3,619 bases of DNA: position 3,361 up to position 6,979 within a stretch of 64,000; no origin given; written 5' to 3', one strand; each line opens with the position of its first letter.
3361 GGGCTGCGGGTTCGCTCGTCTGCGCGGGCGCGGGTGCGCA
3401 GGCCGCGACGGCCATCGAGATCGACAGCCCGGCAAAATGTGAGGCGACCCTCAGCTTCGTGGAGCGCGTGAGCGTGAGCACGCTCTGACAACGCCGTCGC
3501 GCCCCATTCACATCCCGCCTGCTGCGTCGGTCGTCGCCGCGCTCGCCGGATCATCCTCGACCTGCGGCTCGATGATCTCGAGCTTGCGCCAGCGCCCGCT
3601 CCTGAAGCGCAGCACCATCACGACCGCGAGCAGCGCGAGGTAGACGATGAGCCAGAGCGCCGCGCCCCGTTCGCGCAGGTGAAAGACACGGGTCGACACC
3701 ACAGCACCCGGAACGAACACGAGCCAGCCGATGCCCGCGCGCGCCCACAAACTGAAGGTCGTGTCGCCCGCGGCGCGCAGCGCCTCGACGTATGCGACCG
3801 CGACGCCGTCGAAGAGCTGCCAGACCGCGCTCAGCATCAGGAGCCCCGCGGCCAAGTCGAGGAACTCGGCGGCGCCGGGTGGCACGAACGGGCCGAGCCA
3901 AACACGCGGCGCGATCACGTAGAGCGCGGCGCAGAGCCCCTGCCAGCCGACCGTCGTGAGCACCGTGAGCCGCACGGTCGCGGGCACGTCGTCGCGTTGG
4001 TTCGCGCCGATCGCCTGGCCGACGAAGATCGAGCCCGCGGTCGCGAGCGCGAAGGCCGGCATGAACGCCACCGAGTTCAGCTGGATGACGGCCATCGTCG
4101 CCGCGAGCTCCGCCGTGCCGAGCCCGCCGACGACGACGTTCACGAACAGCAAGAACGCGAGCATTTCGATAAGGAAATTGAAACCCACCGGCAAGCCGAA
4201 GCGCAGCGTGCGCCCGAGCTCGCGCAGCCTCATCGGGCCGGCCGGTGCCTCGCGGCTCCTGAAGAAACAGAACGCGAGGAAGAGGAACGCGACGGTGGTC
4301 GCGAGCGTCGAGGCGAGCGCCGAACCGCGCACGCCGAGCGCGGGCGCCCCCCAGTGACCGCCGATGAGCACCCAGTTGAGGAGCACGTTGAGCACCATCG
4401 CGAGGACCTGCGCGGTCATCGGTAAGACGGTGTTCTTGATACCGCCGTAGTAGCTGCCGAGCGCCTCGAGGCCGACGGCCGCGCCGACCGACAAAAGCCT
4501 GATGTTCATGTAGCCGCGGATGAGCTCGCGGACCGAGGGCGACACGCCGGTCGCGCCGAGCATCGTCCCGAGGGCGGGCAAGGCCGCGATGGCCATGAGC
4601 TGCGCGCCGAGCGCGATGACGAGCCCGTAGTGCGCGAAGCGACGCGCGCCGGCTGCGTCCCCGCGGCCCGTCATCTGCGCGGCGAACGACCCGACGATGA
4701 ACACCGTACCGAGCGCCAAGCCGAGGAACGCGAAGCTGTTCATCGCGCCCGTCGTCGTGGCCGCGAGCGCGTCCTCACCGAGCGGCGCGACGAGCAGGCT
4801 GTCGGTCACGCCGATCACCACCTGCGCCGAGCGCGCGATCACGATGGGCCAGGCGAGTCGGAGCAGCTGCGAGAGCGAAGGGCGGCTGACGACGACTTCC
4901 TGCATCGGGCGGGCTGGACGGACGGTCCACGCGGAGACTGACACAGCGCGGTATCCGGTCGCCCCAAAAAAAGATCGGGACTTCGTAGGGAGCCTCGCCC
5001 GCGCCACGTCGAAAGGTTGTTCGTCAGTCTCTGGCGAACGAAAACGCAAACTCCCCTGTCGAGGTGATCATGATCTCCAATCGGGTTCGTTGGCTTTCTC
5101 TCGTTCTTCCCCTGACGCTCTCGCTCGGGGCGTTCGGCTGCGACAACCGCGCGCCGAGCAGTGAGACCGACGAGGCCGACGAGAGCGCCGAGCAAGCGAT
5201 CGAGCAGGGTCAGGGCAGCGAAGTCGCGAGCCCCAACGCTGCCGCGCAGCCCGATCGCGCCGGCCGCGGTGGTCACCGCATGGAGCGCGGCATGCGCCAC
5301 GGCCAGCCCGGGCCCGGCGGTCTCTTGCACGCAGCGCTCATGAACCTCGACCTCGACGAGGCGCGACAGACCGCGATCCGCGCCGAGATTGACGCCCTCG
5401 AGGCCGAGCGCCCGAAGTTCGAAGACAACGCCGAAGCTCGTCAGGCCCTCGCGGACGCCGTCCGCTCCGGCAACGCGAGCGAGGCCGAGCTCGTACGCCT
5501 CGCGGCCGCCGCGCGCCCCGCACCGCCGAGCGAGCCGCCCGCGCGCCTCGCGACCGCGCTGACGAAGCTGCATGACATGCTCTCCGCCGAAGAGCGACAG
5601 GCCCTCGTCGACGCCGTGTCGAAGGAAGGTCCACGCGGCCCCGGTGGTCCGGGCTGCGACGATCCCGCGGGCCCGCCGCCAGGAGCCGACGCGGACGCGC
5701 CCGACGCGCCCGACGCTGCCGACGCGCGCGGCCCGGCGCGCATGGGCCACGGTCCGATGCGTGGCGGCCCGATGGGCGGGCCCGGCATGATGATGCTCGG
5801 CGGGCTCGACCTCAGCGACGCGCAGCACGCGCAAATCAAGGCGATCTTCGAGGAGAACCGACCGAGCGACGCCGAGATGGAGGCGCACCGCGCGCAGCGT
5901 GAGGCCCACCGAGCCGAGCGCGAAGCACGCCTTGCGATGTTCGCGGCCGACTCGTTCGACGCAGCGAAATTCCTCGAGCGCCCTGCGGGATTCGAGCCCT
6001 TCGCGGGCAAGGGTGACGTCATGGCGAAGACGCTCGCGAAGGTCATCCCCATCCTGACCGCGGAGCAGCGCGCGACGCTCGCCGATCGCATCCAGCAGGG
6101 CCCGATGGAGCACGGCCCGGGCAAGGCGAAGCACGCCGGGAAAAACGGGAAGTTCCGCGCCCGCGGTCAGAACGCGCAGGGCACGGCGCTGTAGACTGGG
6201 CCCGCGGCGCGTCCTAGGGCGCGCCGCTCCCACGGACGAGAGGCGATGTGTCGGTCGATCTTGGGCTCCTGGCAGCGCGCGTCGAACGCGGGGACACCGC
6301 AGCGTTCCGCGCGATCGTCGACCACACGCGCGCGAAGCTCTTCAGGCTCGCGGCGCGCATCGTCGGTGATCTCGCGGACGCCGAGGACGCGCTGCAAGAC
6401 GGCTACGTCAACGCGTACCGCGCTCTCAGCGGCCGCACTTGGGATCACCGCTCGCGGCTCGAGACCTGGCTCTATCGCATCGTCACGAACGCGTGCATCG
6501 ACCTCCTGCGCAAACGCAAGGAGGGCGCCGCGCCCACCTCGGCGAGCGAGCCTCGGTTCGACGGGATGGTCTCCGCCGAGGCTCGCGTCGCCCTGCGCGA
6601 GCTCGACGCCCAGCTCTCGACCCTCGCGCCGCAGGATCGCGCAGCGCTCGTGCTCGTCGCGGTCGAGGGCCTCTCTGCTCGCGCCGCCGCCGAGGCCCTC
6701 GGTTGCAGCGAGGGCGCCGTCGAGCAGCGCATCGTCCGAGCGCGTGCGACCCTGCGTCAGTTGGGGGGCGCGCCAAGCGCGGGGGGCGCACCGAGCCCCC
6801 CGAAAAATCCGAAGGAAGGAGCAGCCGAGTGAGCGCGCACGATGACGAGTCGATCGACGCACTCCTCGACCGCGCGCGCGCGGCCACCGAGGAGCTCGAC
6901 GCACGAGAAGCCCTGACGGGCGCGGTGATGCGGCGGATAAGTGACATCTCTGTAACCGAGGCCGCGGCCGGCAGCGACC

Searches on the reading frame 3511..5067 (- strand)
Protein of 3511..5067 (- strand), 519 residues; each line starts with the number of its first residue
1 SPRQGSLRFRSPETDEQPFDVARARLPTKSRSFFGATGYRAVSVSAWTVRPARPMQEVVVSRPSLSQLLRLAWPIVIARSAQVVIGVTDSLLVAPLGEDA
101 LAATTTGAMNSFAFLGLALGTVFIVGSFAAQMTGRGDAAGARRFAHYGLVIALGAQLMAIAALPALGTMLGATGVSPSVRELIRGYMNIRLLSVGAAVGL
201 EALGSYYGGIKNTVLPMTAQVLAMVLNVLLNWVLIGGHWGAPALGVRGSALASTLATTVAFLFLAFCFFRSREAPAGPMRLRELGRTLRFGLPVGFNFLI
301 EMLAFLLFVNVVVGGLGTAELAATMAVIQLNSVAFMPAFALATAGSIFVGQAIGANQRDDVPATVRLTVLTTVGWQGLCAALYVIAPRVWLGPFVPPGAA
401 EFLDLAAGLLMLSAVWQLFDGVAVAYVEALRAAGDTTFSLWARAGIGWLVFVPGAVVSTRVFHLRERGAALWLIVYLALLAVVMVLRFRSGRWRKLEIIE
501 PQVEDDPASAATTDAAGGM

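Call 88: search_protein_families(library=pfam, proteins=[window:3511-5067:-], max_evalue=0.001)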
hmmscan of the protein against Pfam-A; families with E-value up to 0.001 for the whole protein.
window:3511-5067:- (519 aa): 1 family
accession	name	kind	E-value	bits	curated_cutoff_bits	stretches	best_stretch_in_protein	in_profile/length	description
PF01554.23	MatE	-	4.3e-34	118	24.9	2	293-441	1-146/161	MatE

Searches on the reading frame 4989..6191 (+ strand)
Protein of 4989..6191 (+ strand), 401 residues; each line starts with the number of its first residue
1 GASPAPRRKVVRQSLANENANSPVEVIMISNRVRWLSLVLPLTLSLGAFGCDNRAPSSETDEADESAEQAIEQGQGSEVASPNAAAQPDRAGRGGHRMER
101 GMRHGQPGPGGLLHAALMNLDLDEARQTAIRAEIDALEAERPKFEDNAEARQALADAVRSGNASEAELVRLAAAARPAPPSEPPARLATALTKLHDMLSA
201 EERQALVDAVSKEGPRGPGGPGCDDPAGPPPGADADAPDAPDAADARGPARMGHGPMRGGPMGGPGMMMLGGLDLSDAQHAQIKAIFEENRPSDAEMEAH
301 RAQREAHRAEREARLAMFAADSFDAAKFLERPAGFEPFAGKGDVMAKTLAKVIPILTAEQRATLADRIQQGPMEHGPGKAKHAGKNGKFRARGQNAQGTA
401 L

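Call 88: search_protein_families(library=pfam, proteins=[window:4989-6191:+], max_evalue=0.001)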
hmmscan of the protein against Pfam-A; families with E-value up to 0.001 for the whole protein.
window:4989-6191:+ (401 aa): 2 families
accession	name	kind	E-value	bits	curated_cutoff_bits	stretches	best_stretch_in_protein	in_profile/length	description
PF07813.17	LTXXQ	-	3e-09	37.9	24.3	1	262-365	2-97/100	LTXXQ motif family protein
PF13801.11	Metal_resist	-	0.00041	20.9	29.2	1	250-329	19-90/125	Heavy-metal resistance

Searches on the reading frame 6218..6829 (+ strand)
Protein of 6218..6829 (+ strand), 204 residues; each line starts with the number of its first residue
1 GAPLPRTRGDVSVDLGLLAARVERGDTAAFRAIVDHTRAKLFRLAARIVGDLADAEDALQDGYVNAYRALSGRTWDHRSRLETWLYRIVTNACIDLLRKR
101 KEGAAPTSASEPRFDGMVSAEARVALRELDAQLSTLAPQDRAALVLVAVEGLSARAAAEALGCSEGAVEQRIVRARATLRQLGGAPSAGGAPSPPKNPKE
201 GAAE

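Call 88: search_protein_families(library=pfam, proteins=[window:6218-6829:+], max_evalue=0.001)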
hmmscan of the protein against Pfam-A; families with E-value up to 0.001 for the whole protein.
window:6218-6829:+ (204 aa): 6 families
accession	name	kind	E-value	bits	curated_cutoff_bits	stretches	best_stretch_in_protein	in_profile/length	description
PF04542.20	Sigma70_r2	-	4.2e-16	58.9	24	1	34-101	2-69/71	Sigma-70 region 2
PF08281.18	Sigma70_r4_2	-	1.4e-14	53.9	25.7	1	127-179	2-54/54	Sigma-70, region 4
PF04545.22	Sigma70_r4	-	8.9e-08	32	24.1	1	133-181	2-50/50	Sigma-70, region 4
PF22233.2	PhyR_sigma-like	-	1.3e-07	31.8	27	1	133-176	1-44/50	Response regulator PhyR, sigma-like domain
PF07638.17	Sigma70_ECF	-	5.9e-06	26.7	21.1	1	20-181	9-181/185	ECF sigma factor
PF13384.12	HTH_23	-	0.00036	20.7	24.6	0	140-174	6-39/50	Homeodomain-like domain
